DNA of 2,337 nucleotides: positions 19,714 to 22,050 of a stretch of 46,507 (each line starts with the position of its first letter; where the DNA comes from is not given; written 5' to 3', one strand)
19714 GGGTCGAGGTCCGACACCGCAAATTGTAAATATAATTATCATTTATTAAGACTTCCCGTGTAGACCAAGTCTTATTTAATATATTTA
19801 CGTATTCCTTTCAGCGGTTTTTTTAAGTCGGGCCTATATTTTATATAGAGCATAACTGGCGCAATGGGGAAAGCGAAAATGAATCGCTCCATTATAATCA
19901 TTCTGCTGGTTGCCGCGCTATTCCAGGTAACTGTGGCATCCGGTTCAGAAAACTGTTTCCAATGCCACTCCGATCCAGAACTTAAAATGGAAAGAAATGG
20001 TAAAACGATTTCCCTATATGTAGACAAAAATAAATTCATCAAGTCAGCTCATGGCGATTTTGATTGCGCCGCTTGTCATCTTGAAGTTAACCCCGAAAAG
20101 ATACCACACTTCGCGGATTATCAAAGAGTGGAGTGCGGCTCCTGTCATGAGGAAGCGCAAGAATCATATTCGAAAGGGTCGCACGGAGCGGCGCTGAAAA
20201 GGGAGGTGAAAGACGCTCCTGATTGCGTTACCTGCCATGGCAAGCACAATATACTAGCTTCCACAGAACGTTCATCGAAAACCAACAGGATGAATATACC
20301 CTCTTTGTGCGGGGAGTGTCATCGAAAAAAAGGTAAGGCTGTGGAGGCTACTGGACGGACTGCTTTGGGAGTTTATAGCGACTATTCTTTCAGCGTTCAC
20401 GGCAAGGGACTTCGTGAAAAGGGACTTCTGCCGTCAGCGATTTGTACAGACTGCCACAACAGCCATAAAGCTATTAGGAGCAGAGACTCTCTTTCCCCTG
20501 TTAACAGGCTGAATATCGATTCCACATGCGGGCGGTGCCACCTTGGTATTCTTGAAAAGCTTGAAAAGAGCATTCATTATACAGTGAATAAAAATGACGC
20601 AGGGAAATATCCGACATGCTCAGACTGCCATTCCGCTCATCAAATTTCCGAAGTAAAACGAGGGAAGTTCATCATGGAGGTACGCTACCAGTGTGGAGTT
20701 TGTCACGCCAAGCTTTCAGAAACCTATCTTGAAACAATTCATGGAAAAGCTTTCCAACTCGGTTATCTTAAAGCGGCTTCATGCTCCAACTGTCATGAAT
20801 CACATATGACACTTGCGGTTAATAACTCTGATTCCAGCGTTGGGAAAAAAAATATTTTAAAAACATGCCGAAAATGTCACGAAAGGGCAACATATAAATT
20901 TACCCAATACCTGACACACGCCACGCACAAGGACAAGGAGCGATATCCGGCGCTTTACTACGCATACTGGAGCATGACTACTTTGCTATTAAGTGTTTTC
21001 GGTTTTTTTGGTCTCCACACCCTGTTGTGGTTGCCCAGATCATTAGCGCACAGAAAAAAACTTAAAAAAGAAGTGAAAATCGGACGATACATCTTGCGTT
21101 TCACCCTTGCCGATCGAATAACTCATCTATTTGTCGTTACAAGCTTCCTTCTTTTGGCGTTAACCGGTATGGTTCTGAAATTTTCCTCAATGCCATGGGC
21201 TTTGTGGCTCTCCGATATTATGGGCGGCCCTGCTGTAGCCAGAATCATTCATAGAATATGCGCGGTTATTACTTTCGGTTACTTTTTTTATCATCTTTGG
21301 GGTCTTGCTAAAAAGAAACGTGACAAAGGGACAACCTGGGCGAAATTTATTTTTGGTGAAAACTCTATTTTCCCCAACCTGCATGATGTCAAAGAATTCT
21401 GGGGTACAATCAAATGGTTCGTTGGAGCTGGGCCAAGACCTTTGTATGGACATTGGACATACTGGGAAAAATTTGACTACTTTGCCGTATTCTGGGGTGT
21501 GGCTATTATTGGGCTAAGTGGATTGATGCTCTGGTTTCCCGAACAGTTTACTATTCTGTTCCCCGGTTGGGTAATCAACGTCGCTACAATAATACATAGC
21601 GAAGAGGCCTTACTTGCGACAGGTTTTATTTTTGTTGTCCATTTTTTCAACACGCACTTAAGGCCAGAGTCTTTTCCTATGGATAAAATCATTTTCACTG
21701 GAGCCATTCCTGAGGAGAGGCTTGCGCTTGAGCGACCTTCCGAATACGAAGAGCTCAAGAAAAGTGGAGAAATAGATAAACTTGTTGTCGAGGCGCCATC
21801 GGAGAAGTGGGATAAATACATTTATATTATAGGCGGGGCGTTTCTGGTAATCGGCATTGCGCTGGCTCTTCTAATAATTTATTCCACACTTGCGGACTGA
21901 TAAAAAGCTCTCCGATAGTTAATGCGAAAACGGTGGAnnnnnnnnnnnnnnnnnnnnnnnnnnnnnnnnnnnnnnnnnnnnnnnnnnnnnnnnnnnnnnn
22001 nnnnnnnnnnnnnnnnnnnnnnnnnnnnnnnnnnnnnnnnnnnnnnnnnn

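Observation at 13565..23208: Uptake hydrogenase embedded in a dense multihaem / dihaem-b island: candidate H2-to-cytochrome electron conduit with a non-textbook layout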

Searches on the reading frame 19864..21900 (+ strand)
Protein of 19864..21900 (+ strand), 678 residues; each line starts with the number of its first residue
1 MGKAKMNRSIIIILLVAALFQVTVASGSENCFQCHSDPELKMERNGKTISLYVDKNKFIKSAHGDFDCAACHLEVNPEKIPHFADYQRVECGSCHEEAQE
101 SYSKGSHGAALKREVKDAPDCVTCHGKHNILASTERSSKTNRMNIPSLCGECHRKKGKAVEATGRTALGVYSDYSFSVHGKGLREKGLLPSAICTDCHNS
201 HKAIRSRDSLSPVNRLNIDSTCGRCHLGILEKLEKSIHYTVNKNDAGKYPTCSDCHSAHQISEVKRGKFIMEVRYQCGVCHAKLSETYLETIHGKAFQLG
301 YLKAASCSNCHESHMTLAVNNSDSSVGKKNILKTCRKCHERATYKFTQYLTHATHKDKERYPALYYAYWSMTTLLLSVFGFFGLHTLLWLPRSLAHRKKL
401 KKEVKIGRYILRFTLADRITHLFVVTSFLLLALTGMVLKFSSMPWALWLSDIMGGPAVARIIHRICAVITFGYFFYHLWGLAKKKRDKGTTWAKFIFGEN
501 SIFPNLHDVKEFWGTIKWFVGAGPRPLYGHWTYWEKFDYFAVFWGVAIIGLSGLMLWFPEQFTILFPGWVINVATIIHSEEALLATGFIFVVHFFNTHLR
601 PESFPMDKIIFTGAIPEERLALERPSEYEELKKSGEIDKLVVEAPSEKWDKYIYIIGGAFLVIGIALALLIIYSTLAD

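Call 4: search_protein_families(library=pfam, proteins=[window:19864-21900:+], max_evalue=0.01)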
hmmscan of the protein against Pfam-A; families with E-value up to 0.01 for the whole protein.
window:19864-21900:+ (678 aa): 5 families
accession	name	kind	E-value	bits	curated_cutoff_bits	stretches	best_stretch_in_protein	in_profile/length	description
PF14522.11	Cytochrome_C7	-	2.3e-16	59.8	24.8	4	64-125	12-66/67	Cytochrome c7 and related cytochrome c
PF09699.15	Paired_CXXCH_1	-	7.1e-13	48.5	20.6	1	118-157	7-40/41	Doubled CXXCH motif (Paired_CXXCH_1)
PF14537.11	Cytochrom_c3_2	-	1.2e-11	45.4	25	2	251-340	8-79/79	Cytochrome c3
PF03264.19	Cytochrom_NNT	-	6.2e-06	26.5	24.1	0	216-264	33-80/174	NapC/NirT cytochrome c family, N-terminal region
PF01292.26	Ni_hydr_CYTB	-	3.2e-05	24.2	30.1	2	412-594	1-159/179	Prokaryotic cytochrome b561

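Call 8: find_homologous_proteins(query=window:19864-21900:+)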
Query window:19864-21900:+ (678 aa): 3670 proteins with E <= 0.001 among 8000 candidates; the best 120 are listed.
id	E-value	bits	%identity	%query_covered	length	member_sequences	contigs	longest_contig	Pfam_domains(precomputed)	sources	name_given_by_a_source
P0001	0.0e+0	1590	100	99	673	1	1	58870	PF09699.16,PF14537.12,PF01292.27,PF03264.20,PF14522.12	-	-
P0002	0.0e+0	1059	56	96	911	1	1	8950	PF09699.16,PF14537.12,PF01292.27,PF14522.12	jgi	jgi:cytochrome b subunit of formate dehydrogenase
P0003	0.0e+0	1057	55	93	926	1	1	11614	PF09699.16,PF14537.12,PF01292.27,PF14522.12,PF22113.2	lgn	-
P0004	0.0e+0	1052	55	97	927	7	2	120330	PF09699.16,PF14537.12,PF01292.27,PF14522.12,PF22113.2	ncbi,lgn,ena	-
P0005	0.0e+0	1052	55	97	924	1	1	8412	PF09699.16,PF14537.12,PF01292.27,PF14522.12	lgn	-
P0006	0.0e+0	1047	56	95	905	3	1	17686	PF09699.16,PF14537.12,PF22678.2,PF01292.27,PF02085.22,PF14522.12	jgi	-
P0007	0.0e+0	1041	54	94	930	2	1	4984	PF09699.16,PF14537.12,PF01292.27,PF14522.12,PF22113.2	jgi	-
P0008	0.0e+0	1041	55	90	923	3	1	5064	PF09699.16,PF14537.12,PF01292.27,PF14522.12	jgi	jgi:predicted CXXCH cytochrome family protein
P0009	0.0e+0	1041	56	96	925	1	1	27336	PF09699.16,PF14537.12,PF22678.2,PF14522.12,PF22113.2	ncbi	-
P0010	0.0e+0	1035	53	97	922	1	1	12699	PF09699.16,PF14537.12,PF01292.27,PF03264.20,PF00684.26,PF14522.12,PF22113.2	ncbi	-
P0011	0.0e+0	1035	54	97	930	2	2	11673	PF09699.16,PF14537.12,PF01292.27,PF14522.12,PF22113.2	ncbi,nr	ncbi:MAG: hypothetical protein D6813_08150 [Calditrichaeota bacterium]|nr:MAG: hypothetical protein 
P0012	0.0e+0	1033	56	96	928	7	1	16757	PF09699.16,PF14537.12,PF01292.27,PF03264.20,PF02085.22,PF00684.26,PF14522.12,PF22113.2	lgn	-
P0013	0.0e+0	1031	55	96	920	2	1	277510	PF09699.16,PF14537.12,PF01292.27,PF14522.12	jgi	jgi:cytochrome b subunit of formate dehydrogenase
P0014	0.0e+0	1027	56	96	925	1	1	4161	PF09699.16,PF14537.12,PF01292.27,PF02085.22,PF00684.26,PF14522.12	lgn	-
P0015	0.0e+0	1027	54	95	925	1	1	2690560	PF09699.16,PF14537.12,PF14522.12,PF22113.2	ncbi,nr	ncbi:MAG: cytochrome c3 family protein [Candidatus Eiseniibacteriota bacterium]|nr:MAG: cytochrome c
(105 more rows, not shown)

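Call 11: find_encoding_contigs(protein=P0001, flank=10000, max_places=3)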
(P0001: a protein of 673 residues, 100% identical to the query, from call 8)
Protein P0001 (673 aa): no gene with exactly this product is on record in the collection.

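Call 12: find_encoding_contigs(protein=P0015, flank=10000, max_places=2)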
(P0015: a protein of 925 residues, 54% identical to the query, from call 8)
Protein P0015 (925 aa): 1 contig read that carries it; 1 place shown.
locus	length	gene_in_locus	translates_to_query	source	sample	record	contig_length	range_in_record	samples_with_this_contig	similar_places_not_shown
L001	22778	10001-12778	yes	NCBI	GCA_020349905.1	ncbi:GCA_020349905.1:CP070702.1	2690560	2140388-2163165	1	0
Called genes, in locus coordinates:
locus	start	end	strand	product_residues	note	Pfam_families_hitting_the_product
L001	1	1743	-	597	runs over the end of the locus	PF13738:Pyr_redox_3 (weak), PF00890:FAD_binding_2 (weak), PF01266:DAO, PF07992:Pyr_redox_2, PF12831:FAD_oxidored (weak), PF13450:NAD_binding_8, PF00037:Fer4 (weak), PF12838:Fer4_7, +7 more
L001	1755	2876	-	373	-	PF12838:Fer4_7 (faint), PF07992:Pyr_redox_2 (faint)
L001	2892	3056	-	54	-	PF01946:Thi4 (weak), PF03486:HI0933_like (weak), PF07992:Pyr_redox_2 (weak), PF00070:Pyr_redox (weak), PF00890:FAD_binding_2 (weak), PF01134:GIDA, PF01266:DAO (weak), PF12831:FAD_oxidored, +1 more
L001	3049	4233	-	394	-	PF13183:Fer4_8, PF12838:Fer4_7 (weak), PF13187:Fer4_9, PF13534:Fer4_17, PF02754:CCG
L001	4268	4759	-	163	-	PF02662:FlpD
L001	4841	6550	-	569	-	PF00070:Pyr_redox (faint), PF01266:DAO (weak), PF07992:Pyr_redox_2, PF12831:FAD_oxidored, PF13450:NAD_binding_8, PF00037:Fer4 (faint), PF14697:Fer4_21 (weak), PF12838:Fer4_7 (weak), +1 more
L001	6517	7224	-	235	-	PF13510:Fer2_4, PF13187:Fer4_9 (faint), PF00037:Fer4 (faint), PF14697:Fer4_21 (faint), PF13237:Fer4_10 (faint), PF12838:Fer4_7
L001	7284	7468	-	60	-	-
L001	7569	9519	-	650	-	PF03264:Cytochrom_NNT, PF02085:Cytochrom_CIII (faint), PF14522:Cytochrome_C7 (faint), PF14537:Cytochrom_c3_2 (weak), PF22113:Mtrc-MtrF_II-IV_dom (weak)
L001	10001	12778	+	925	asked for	PF09699:Paired_CXXCH_1 (faint), PF14522:Cytochrome_C7 (faint), PF22113:Mtrc-MtrF_II-IV_dom (faint), PF14537:Cytochrom_c3_2 (weak)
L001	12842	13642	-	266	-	PF01578:Cytochrom_C_asm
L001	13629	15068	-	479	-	PF05140:ResB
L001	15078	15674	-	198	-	PF09699:Paired_CXXCH_1 (faint), PF14522:Cytochrome_C7 (faint), PF13435:Cytochrome_C554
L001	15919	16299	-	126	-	PF00072:Response_reg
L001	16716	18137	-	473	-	PF00072:Response_reg, PF00158:Sigma54_activat, PF14532:Sigma54_activ_2, PF07724:AAA_2 (weak), PF00004:AAA (weak), PF07728:AAA_5, PF25601:AAA_lid_14, PF02954:HTH_8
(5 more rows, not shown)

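Call 20: search_protein_families(library=ncbifam, proteins=[window:19864-21900:+], max_evalue=0.001)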
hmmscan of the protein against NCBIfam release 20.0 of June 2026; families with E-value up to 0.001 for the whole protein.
window:19864-21900:+ (678 aa): 5 families
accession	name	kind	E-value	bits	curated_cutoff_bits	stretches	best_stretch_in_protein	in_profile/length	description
NF007924.0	PRK10639.1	equivalog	2.5e-11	43.8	341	1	408-495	5-91/211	formate dehydrogenase cytochrome b556 subunit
TIGR03508.1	decahem_SO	subfamily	4.8e-10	39.3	192.2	2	193-283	96-176/258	DmsE family decaheme c-type cytochrome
TIGR04257.1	nanowire_3heme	domain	5e-10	39.4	40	0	116-156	25-61/75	c(7)-type cytochrome triheme domain-containing protein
TIGR01583.1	formate-DH-gamm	equivalog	1.3e-09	38.3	115.85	1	410-595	2-167/204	formate dehydrogenase subunit gamma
NF007558.0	PRK10179.1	equivalog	2.7e-06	27.2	339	1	408-590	5-167/217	formate dehydrogenase-N subunit gamma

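Call 59: find_related_loci(query=A1, collection=metagenome_contigs, flank=10000)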
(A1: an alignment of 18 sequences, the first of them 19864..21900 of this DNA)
Query A1 (678 aa) in metagenome_contigs; peptide patterns used: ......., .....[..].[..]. (x = any residue, [..] = any of these).
600 stretches matched a pattern (row limit reached: there are more); 598 encode a relative of the query (tblastn E <= 1e-3); the best 80 are kept; 80 distinct loci.
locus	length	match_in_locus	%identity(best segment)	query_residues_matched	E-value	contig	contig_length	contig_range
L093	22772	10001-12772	53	6-676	0e+0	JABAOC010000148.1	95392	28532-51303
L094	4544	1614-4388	54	1-676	0e+0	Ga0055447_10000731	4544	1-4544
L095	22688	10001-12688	52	28-677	0e+0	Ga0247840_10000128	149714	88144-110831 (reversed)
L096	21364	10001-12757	51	6-676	0e+0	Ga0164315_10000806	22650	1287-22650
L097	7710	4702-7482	53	5-677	0e+0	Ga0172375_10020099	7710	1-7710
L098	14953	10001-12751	52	7-676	0e+0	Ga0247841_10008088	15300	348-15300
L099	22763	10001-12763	51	6-676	0e+0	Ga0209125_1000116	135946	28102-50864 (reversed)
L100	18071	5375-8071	50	22-676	0e+0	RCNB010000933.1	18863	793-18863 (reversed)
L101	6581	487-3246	51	6-676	0e+0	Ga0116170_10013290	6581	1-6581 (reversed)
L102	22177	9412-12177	51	5-676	0e+0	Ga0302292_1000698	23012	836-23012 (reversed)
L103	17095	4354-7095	51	11-676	0e+0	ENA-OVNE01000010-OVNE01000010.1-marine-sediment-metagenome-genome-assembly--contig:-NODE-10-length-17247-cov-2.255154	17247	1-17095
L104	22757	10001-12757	52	5-676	0e+0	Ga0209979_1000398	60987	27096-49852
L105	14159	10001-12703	52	25-677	0e+0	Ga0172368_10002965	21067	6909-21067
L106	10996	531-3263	50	11-676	0e+0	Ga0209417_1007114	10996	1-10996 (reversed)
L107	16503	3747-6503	49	2-676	0e+0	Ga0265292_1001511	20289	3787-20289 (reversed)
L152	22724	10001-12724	43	24-676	0e+0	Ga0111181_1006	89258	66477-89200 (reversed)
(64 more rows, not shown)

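Call 83: predict_structure(alignment_id=A1)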
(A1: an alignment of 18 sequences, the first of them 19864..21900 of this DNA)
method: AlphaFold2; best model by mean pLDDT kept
length: 678 residues; sequences in the alignment: 18
mean_pLDDT: 56.0   pTM: 0.43
mean pLDDT of the five models: 56.0, 49.3, 48.0, 46.7, 45.7
residues with pLDDT >= 90: 0; 70-90: 132; 50-70: 292; < 50: 254
segments of 3 or more residues with pLDDT < 50: 1-28, 69-71, 73-94, 128-131, 154-156, 161-207, 210-213, 220-233, 235-238, 246-269, 271-287, 291-293, 299-353, 599-607
pLDDT, mean of each block of 10 residues (from residue 1): 28 29 38 68 57 65 53 41 35 51 58 64 53 51 50 51 41 42 41 41 42 51 40 47 52 41 42 45 48 49 38 36 41 43 41 55 64 61 60 59 63 75 71 68 70 72 75 78 80 73 70 71 63 64 69 67 63 63 56 55 49 72 71 79 75 66 65 60
secondary structure, 60 per line:
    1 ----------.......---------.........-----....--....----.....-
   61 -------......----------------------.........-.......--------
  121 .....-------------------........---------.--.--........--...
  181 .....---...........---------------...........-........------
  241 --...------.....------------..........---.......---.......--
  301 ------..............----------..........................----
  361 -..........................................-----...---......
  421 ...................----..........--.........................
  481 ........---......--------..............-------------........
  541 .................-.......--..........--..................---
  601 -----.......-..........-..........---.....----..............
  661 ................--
elements in order (helices of 4 or more, strands of 3 or more residues): H11-17 H27-35 E41-44 E47-50 H55-59 H68-73 H96-104 H106-112 H121-125 H145-152 H168-175 H178-185 H189-199 H215-225 H227-234 H252-256 H269-278 H282-288 H292-298 H307-320 H331-356 H362-403 E409-411 H415-439 H444-453 H456-488 H492-497 H506-519 H533-557 H559-565 H568-577 H580-597 H606-612 E614-616 H617-623 H625-634 H647-676

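Call 85: fold_search(model_id=the predicted structure, library=pdb)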
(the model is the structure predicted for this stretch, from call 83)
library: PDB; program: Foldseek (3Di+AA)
matches with E <= 10: 72; with E <= 0.001: 1
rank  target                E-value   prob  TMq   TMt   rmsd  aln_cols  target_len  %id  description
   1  1kqf_C                3.5e-04  1.00  0.27  0.76   4.0       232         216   18  FORMATE DEHYDROGENASE N FROM E. COLI (released 2002-03-15)
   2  4gd3_A                9.6e-01  0.89  0.16  0.52   7.7       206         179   12  Structure of E. coli hydrogenase-1 in complex with cytochrome b (released 2013-01-02)
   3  7tgh_3C               1.1e+00  0.33  0.12  0.18  15.3       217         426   14  Cryo-EM structure of respiratory super-complex CI+III2 from Tetrahymena thermophila (released 2022-04-06)
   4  6g94_A                1.4e+00  0.82  0.17  0.57   7.3       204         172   17  Structure of E. coli hydrogenase-1 C19G variant in complex with cytochrome b (released 2018-06-13)
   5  8wpm_B                1.5e+00  0.06  0.12  0.12  24.0       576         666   12  Cryo-EM structure of the human TRPC1/C4 heteromer in complex with Pico145 (released 2024-10-16)
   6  6g94_B                2.1e+00  0.69  0.16  0.58   9.0       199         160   16  Structure of E. coli hydrogenase-1 C19G variant in complex with cytochrome b (released 2018-06-13)
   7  7e1v_S                2.6e+00  0.30  0.16  0.41   9.0       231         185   11  Cryo-EM structure of apo hybrid respiratory supercomplex consisting of Mycobacterium tuberculosis complexIII and Mycob (released 2021-10-13)
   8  9f63                  2.8e+00  0.04  0.10  0.13  28.7       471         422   12  Crystal structure of Saccharomyces cerevisiae pH nine-sensitive protein 1 (PNS1) (released 2024-05-15)
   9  9qef_J                2.9e+00  0.28  0.15  0.39   9.3       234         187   13  Respiratory supercomplex from Mycobacterium smegmatis with decylubiquinone (released 2026-01-21)
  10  8gym_Qc               3.3e+00  0.21  0.14  0.20   9.2       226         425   12  Cryo-EM structure of Tetrahymena thermophila respiratory mega-complex MC IV2+(I+III2+II)2 (released 2023-06-14)
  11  6hwh_W                3.3e+00  0.15  0.14  0.33  10.4       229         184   10  Structure of a functional obligate respiratory supercomplex from Mycobacterium smegmatis (released 2018-11-07)
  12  7w5z_C3               3.5e+00  0.06  0.14  0.16  23.6       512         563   13  Cryo-EM structure of Tetrahymena thermophila mitochondrial complex IV, composite dimer model (released 2022-04-06)
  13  7x6i_A                3.5e+00  0.04  0.13  0.13  23.1       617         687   12  Cryo-EM structure of the human TRPC5 ion channel in complex with G alpha i3 subunits, class1 (released 2023-04-26)
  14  7p3r_A                4.1e+00  0.04  0.09  0.15  37.4       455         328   11  Helical structure of the toxin MakA from Vibrio cholera (released 2022-02-23)
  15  9ojn                  4.5e+00  0.12  0.16  0.15  10.1       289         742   16  Structure of Mycobacterium smegmatis EtfD (released 2025-05-21)
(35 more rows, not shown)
